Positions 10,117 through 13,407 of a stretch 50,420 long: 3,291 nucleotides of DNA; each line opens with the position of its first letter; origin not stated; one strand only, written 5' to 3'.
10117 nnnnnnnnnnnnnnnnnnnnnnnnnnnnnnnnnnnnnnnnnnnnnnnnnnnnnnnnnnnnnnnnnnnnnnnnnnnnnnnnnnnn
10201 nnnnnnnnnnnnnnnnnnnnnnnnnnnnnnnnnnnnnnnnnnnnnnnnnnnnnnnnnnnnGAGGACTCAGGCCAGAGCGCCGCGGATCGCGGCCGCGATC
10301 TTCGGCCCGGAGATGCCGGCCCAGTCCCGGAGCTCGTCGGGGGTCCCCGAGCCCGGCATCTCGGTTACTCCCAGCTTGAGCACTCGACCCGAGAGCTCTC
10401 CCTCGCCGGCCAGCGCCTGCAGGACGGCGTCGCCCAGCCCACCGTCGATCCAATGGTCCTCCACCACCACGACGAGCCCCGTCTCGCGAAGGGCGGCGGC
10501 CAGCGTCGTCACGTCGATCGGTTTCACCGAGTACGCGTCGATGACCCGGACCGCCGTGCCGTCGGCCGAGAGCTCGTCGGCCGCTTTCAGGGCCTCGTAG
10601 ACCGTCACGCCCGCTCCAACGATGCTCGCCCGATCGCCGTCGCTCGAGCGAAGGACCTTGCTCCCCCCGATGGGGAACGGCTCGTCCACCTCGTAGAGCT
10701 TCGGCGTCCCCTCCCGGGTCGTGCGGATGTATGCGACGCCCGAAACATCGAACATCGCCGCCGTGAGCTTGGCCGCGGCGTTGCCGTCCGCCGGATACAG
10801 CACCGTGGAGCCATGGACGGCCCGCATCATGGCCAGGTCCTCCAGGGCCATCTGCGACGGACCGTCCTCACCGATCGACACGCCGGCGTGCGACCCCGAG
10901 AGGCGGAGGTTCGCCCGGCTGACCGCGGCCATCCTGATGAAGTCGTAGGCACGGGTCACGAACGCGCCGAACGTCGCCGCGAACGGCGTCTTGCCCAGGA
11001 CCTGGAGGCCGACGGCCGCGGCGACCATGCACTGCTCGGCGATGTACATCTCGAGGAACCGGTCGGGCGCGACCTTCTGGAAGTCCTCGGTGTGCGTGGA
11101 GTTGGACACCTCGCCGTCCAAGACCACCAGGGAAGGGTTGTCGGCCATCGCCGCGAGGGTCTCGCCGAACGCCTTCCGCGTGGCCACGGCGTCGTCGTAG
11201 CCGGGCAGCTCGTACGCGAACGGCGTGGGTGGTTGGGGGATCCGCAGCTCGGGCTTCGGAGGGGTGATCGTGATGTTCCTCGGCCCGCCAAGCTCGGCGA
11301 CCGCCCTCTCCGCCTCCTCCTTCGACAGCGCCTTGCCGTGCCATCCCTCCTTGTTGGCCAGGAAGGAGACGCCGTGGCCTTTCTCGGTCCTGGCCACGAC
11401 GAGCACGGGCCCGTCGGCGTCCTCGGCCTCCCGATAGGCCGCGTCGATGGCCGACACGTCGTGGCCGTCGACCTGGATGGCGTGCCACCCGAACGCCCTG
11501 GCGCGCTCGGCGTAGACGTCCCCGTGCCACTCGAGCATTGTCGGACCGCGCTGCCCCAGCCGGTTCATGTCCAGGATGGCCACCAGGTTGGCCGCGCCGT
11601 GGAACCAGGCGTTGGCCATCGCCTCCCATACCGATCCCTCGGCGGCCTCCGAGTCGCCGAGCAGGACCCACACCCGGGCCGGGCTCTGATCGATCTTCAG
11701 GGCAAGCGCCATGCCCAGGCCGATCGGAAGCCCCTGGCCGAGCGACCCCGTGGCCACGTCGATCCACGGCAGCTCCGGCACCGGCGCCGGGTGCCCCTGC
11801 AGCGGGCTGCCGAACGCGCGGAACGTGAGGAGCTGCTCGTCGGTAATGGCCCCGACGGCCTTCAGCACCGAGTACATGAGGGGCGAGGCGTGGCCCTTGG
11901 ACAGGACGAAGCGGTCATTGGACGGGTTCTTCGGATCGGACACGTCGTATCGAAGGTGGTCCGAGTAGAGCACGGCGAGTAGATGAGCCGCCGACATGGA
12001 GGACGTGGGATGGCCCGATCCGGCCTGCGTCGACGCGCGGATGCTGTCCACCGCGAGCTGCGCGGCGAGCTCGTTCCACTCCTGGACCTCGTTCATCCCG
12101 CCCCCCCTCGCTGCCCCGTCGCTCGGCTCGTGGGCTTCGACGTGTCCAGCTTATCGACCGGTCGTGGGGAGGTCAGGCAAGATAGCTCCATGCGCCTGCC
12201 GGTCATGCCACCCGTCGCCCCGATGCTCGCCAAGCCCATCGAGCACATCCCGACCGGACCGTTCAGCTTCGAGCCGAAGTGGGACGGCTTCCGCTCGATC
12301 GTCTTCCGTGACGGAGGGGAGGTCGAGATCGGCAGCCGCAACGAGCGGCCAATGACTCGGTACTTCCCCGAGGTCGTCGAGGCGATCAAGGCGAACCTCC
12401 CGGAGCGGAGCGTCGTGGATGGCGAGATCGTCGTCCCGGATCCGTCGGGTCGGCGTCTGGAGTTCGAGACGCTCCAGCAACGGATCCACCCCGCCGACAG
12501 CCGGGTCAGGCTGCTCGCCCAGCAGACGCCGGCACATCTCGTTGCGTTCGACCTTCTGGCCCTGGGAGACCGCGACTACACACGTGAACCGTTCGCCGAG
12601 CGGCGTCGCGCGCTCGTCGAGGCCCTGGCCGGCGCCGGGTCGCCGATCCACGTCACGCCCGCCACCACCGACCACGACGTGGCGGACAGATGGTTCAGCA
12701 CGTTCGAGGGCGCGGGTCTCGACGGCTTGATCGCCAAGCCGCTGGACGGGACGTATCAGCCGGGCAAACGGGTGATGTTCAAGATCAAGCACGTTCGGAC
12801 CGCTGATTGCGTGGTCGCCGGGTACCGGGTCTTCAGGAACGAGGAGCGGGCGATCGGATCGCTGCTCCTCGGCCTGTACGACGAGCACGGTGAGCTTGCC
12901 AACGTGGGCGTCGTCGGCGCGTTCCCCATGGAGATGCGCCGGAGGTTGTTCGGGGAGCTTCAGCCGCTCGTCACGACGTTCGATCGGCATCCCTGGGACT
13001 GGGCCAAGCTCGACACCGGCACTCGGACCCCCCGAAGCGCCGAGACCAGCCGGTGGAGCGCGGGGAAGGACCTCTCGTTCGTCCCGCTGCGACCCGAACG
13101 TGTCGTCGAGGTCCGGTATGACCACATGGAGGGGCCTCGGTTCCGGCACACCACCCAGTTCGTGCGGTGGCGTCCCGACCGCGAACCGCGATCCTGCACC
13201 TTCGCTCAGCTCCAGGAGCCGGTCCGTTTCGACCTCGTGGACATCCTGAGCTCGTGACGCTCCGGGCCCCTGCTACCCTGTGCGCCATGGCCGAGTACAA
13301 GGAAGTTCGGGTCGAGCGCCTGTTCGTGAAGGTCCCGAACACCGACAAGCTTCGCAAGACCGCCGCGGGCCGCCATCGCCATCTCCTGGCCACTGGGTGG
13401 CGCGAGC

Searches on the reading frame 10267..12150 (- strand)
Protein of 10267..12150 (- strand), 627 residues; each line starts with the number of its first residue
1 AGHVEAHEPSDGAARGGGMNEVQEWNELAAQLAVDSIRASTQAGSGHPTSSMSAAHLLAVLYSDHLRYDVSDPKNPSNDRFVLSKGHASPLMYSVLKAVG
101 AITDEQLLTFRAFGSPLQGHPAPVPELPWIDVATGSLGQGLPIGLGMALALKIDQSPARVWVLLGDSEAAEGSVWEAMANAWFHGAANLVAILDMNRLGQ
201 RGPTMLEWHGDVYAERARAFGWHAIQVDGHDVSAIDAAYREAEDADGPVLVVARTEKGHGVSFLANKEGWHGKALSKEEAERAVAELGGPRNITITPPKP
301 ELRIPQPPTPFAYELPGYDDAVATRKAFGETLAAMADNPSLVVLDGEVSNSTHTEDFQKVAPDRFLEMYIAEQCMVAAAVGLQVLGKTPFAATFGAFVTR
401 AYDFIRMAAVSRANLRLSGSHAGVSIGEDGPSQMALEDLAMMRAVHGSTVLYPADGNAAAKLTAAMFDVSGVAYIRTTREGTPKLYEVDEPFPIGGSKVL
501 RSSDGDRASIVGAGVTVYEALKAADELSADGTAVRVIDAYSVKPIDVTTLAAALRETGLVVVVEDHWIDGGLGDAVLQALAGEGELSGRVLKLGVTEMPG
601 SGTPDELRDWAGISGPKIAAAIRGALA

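Call 59: search_protein_families(library=pfam, proteins=[window:10267-12150:-], max_evalue=0.00001)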
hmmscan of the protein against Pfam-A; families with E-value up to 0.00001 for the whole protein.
window:10267-12150:- (627 aa): 4 families
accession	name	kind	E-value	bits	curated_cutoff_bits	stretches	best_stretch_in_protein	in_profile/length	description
PF00456.26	Transketolase_N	-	2.1e-43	149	22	1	32-288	12-276/334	Transketolase, thiamine diphosphate binding domain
PF02779.29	Transket_pyr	-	1.2e-37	129.6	27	1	321-481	2-171/174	Transketolase, pyrimidine binding domain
PF02780.25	Transketolase_C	-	8.3e-29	100.5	25.9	1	498-618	2-124/124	Transketolase, C-terminal domain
PF00676.26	E1_dh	-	5.8e-11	42.3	22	1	135-244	101-209/300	Dehydrogenase E1 component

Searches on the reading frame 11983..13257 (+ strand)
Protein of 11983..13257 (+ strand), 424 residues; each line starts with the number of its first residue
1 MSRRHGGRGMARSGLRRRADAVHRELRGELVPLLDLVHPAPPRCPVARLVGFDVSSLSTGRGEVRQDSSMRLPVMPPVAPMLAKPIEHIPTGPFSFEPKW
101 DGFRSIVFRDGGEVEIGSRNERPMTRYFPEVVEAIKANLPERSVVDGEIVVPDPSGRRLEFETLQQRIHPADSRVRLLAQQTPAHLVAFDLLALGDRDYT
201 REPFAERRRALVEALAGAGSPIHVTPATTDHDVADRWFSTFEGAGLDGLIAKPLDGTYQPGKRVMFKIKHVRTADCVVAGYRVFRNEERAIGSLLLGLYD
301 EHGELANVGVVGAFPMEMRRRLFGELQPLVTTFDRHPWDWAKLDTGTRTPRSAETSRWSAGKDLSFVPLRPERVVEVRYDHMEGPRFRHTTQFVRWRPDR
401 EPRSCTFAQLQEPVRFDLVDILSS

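Call 77: search_protein_families(library=pfam, proteins=[window:11983-13257:+], max_evalue=0.00001)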
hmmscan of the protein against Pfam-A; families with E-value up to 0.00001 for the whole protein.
window:11983-13257:+ (424 aa): 2 families
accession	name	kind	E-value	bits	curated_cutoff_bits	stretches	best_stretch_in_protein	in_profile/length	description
PF01068.26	DNA_ligase_A_M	-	9.1e-43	146.7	26.2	1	80-269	1-204/204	ATP dependent DNA ligase domain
PF04679.21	DNA_ligase_A_C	-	8.3e-12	45.8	27.5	1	289-400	3-94/94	ATP dependent DNA ligase C terminal region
